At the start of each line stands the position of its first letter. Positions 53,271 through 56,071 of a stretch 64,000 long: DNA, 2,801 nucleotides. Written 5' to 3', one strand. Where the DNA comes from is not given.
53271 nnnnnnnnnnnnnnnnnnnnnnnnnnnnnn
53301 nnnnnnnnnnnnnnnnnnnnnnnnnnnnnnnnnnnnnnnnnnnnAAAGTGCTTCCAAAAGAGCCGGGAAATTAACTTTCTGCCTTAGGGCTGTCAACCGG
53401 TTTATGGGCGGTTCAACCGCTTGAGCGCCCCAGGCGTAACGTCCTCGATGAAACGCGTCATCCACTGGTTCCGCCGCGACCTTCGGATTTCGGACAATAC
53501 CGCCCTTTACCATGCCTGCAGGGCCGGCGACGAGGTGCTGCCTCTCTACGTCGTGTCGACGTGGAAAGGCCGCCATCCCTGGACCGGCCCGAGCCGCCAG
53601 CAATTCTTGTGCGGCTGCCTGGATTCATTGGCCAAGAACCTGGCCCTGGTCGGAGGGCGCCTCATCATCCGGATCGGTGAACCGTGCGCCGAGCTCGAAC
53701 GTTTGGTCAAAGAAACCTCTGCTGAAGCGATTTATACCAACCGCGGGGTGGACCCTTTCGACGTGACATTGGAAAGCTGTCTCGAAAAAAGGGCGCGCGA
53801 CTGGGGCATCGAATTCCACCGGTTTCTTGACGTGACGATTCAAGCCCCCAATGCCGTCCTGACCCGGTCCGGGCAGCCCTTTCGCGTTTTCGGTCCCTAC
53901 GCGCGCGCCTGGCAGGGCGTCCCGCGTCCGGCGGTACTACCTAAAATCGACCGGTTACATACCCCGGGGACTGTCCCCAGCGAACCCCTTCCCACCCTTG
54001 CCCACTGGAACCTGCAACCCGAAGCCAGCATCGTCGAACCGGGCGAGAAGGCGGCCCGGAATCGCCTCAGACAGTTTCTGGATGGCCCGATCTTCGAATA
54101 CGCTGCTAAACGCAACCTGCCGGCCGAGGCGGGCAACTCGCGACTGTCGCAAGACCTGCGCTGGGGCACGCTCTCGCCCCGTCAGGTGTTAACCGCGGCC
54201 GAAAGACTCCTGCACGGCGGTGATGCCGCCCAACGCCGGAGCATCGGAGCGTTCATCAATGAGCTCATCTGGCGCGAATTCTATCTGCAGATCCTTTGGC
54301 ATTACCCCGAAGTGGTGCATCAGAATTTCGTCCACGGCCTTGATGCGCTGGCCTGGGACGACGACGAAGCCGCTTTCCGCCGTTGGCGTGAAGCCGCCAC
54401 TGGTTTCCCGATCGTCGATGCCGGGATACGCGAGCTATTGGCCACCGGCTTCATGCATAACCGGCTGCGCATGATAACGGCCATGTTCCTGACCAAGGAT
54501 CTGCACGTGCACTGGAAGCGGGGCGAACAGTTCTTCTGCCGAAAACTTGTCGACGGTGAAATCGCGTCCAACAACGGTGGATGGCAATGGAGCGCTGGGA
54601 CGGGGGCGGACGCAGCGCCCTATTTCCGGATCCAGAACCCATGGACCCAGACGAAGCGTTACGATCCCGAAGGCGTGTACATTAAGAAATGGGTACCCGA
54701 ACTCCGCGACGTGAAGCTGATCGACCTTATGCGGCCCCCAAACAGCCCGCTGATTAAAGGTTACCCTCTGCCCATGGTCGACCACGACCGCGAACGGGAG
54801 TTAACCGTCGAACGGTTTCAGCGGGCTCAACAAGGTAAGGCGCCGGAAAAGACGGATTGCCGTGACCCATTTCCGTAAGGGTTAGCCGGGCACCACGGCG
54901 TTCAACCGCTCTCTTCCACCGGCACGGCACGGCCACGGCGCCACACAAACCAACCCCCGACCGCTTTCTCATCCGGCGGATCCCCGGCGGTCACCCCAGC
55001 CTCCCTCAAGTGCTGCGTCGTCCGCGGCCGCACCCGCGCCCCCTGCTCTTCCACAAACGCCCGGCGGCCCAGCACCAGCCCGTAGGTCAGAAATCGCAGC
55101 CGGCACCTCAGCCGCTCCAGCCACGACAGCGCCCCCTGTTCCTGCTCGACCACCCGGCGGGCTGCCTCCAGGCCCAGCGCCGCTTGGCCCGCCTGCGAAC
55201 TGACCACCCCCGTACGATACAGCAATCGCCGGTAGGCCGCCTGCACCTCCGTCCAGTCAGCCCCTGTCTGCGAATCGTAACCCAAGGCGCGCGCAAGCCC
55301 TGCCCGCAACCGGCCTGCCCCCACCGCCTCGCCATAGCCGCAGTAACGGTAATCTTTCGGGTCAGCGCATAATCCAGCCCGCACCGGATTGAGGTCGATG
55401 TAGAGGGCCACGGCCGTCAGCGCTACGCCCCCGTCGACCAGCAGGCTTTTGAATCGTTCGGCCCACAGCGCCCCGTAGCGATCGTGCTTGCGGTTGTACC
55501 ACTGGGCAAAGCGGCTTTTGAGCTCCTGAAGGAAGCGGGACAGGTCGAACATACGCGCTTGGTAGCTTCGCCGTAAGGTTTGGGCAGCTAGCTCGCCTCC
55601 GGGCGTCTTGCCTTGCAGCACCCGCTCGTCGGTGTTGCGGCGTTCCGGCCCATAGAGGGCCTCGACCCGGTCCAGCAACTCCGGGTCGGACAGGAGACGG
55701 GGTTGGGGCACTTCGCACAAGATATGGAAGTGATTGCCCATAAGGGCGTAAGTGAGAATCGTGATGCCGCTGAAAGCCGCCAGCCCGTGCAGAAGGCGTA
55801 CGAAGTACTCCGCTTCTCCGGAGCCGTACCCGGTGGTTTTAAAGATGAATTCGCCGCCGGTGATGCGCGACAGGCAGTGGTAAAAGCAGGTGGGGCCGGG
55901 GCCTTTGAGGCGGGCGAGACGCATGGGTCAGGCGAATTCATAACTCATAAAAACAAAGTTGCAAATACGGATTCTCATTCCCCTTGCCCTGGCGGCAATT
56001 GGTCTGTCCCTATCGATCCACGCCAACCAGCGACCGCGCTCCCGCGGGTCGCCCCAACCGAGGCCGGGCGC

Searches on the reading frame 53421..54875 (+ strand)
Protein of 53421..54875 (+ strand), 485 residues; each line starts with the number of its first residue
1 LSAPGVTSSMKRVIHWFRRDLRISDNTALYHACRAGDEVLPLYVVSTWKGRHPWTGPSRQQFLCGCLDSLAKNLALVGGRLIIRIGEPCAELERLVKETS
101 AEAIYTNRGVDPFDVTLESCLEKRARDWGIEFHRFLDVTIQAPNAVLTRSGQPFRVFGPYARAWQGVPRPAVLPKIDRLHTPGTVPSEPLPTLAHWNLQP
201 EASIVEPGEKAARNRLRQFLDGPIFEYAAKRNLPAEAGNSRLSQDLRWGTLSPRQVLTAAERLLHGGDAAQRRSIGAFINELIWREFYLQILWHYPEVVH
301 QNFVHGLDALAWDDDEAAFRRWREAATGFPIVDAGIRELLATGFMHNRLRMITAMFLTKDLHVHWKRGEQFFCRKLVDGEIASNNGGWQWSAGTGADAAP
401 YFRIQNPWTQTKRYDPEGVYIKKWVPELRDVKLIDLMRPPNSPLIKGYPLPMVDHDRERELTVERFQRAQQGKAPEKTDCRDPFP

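Call 65: search_protein_families(library=pfam, proteins=[window:53421-54875:+], max_evalue=0.0001)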
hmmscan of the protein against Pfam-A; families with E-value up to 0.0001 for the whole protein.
window:53421-54875:+ (485 aa): 2 families
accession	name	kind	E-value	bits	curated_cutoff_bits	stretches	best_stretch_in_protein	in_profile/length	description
PF03441.19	FAD_binding_7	-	1.2e-72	244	27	1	278-467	1-202/203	FAD binding domain of DNA photolyase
PF00875.24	DNA_photolyase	-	6.2e-41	140.5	26.6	1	13-167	1-155/164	DNA photolyase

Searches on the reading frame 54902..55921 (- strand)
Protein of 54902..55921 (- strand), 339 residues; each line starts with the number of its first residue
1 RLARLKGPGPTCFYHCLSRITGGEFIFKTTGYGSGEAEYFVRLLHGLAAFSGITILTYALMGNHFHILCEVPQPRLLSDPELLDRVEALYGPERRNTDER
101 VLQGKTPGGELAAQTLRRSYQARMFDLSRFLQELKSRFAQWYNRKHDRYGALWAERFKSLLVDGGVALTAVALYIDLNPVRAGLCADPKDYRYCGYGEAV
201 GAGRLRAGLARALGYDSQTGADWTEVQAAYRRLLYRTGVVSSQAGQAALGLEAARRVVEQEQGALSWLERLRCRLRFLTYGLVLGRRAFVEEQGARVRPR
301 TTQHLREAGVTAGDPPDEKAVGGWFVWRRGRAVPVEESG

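Call 65: search_protein_families(library=pfam, proteins=[window:54902-55921:-], max_evalue=0.0001)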
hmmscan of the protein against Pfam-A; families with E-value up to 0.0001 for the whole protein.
window:54902-55921:- (339 aa): 1 family
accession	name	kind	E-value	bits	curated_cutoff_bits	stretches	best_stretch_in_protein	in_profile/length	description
PF01797.21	Y1_Tnp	-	8.6e-06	26.3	23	0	125-176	63-119/121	Transposase IS200 like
